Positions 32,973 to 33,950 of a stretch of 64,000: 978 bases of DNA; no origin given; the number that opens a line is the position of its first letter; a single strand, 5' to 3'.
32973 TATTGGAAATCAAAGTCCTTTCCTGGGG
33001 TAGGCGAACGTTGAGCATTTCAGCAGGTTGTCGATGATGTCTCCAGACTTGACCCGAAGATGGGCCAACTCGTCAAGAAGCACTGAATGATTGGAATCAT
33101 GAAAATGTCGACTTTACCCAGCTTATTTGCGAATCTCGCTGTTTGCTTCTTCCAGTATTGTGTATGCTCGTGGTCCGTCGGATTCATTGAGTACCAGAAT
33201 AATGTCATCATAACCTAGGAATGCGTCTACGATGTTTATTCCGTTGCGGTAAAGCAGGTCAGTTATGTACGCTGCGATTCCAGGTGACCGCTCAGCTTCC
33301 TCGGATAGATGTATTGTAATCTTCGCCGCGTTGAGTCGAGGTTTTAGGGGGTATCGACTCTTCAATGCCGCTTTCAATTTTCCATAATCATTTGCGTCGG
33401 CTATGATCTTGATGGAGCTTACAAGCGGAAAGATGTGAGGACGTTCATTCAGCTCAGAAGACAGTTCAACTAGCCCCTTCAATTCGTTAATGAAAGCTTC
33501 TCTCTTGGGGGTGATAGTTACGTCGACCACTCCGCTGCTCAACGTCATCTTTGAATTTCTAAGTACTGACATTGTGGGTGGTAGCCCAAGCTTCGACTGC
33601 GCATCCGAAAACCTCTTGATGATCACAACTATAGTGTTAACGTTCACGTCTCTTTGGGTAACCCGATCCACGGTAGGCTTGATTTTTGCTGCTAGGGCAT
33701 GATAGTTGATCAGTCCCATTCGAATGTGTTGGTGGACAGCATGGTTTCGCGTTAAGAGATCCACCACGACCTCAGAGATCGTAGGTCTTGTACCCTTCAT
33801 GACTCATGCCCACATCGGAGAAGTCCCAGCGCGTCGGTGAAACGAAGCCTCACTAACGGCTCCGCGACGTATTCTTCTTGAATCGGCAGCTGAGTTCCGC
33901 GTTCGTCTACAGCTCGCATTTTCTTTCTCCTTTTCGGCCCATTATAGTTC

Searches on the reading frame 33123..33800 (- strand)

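Call 7: search_protein_families(library=pfam, proteins=[window:33123-33800:-], max_evalue=0.001)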
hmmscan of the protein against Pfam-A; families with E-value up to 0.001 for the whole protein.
window:33123-33800:- (225 aa): 1 family
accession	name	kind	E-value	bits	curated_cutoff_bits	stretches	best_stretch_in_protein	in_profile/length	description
PF13840.12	ACT_7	-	2.4e-05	24.5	27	1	159-218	7-65/65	ACT domain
